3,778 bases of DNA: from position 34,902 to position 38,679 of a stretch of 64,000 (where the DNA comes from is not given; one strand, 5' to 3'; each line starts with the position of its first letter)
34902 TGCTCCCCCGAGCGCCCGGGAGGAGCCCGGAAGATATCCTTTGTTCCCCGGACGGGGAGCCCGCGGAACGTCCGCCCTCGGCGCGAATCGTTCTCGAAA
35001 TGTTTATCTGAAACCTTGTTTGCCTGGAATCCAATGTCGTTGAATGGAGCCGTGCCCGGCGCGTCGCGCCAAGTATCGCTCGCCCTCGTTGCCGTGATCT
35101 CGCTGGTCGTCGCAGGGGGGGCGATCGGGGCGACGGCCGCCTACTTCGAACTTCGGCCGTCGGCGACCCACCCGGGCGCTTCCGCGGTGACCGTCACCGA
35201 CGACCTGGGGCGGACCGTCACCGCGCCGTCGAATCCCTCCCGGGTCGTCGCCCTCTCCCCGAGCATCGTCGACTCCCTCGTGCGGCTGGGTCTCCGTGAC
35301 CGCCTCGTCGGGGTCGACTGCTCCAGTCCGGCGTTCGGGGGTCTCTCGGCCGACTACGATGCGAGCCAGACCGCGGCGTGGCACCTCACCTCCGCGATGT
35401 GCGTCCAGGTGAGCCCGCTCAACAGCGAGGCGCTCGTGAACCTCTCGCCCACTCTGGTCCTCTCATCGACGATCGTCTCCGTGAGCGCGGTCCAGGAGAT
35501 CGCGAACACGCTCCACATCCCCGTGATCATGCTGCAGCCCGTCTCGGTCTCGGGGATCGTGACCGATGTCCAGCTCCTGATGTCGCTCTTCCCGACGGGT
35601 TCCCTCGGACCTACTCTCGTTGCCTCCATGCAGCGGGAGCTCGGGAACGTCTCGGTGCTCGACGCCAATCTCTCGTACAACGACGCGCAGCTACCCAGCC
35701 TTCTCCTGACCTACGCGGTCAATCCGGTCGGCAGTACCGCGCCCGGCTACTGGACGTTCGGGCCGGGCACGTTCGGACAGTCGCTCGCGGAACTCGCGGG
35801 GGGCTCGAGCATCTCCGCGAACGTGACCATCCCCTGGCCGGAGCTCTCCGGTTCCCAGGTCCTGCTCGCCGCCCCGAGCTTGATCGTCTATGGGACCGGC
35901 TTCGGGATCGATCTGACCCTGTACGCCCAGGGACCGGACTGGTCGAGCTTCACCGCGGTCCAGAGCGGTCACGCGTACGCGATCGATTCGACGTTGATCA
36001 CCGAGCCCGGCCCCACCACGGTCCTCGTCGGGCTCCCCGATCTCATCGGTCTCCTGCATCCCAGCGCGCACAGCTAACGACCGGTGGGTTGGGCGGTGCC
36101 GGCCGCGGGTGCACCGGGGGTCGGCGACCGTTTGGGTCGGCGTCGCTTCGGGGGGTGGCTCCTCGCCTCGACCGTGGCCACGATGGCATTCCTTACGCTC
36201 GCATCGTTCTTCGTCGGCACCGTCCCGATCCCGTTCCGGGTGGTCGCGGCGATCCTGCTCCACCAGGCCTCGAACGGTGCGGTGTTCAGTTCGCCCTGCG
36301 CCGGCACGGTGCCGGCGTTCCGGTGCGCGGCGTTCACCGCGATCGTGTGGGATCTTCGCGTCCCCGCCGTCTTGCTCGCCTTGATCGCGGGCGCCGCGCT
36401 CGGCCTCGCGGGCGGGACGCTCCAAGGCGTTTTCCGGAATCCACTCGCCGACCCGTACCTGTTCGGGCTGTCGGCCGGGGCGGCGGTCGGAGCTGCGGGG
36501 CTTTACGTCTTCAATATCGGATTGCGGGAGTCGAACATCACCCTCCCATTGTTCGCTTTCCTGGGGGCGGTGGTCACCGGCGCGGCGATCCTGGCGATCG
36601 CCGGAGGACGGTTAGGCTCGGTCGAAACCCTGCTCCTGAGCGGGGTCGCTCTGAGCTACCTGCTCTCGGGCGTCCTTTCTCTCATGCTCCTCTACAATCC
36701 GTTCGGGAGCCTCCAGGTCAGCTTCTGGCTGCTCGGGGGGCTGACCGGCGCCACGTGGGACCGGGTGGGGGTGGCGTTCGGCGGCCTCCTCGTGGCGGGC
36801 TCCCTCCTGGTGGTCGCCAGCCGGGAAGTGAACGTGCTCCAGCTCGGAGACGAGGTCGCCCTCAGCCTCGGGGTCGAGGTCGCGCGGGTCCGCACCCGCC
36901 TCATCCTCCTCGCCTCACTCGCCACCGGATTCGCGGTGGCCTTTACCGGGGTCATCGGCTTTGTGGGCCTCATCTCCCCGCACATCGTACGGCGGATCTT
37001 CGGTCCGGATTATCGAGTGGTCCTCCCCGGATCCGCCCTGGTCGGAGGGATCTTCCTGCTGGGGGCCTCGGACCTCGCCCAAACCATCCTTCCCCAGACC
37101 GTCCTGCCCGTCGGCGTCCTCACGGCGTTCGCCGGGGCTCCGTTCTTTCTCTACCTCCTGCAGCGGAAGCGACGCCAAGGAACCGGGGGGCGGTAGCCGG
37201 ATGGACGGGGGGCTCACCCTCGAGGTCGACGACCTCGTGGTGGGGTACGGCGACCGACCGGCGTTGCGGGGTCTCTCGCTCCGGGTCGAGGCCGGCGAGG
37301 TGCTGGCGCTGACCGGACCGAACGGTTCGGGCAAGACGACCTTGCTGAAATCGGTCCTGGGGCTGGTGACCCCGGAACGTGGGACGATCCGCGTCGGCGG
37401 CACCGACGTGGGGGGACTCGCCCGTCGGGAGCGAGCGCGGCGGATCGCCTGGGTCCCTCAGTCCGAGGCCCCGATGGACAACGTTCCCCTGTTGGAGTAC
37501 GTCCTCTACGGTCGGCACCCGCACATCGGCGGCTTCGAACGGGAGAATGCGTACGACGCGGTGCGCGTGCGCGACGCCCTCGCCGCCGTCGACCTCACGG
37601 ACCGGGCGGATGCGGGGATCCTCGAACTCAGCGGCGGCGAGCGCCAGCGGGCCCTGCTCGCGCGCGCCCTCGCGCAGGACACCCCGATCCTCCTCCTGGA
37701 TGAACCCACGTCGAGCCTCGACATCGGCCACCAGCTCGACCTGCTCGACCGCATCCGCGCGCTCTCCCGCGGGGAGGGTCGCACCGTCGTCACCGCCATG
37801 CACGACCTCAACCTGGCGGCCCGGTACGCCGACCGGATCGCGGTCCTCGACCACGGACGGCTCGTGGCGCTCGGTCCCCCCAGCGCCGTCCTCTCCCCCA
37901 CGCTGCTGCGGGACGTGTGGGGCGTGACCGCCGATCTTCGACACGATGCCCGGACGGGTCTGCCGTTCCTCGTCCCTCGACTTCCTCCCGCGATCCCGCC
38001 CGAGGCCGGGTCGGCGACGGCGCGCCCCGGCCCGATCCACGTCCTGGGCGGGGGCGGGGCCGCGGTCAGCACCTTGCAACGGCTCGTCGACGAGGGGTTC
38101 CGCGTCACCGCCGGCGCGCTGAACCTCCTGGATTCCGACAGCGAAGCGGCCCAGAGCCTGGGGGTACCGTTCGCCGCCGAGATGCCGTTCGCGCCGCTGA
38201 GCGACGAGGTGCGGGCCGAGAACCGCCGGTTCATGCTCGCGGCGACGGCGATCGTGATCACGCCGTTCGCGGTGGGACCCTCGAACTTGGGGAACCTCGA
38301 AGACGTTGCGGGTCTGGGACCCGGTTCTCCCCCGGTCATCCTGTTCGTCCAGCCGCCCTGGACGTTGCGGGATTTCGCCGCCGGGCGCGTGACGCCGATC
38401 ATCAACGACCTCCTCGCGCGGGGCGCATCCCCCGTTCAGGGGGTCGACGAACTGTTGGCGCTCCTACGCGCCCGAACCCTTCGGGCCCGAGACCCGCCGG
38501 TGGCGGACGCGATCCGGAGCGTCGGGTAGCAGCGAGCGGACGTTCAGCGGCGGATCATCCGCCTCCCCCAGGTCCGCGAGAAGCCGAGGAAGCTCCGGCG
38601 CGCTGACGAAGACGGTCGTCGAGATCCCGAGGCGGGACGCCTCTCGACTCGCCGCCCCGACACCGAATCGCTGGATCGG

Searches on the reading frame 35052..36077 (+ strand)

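Call 72: search_protein_families(library=pfam, proteins=[window:35052-36077:+], max_evalue=0.00001)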
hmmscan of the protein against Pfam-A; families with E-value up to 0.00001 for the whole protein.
window:35052-36077:+ (341 aa): 1 family
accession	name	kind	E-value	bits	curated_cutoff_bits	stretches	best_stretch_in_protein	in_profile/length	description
PF01497.23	Peripla_BP_2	-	6.4e-09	36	27.5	1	65-313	1-233/235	Periplasmic binding protein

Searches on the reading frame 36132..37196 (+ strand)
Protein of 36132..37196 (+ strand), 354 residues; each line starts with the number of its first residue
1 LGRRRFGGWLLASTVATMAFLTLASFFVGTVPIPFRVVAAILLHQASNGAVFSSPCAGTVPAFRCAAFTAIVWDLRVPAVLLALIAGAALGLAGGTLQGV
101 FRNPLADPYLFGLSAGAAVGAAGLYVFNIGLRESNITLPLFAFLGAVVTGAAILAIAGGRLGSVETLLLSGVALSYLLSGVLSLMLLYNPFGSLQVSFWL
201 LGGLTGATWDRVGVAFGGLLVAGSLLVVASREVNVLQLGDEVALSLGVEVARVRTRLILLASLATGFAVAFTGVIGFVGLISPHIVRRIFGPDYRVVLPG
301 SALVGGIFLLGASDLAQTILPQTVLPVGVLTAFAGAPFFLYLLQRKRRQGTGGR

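Call 72: search_protein_families(library=pfam, proteins=[window:36132-37196:+], max_evalue=0.00001)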
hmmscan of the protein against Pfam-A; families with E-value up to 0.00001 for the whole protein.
window:36132-37196:+ (354 aa): 1 family
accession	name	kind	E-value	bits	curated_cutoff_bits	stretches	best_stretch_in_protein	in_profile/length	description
PF01032.23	FecCD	-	1.8e-82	277.3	26.5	1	18-345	2-311/311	FecCD transport family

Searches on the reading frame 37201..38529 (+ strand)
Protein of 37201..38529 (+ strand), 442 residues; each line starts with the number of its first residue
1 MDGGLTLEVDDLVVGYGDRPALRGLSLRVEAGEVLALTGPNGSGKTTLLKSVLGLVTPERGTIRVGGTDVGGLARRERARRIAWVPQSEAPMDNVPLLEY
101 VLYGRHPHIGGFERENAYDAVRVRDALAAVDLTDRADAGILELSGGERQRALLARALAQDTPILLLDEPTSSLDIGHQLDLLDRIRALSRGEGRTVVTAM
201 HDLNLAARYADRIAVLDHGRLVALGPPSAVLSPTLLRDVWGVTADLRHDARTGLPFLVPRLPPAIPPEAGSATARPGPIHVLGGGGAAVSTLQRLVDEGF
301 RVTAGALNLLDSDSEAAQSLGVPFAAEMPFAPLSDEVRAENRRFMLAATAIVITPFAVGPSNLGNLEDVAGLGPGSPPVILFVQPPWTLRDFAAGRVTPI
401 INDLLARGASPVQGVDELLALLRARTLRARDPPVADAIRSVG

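Call 72: search_protein_families(library=pfam, proteins=[window:37201-38529:+], max_evalue=0.00001)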
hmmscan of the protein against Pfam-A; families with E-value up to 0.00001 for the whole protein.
window:37201-38529:+ (442 aa): 3 families
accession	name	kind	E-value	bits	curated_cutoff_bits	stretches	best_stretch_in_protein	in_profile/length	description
PF00005.33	ABC_tran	-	4.2e-32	112.1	25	1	22-171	1-137/137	ABC transporter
PF13304.12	AAA_21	-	7.6e-08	33.2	27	0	35-54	2-21/304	AAA domain, putative AbiEii toxin, Type IV TA system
PF02463.25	SMC_N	-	7.8e-06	25.9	40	0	34-52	26-44/220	RecF/RecN/SMC N terminal domain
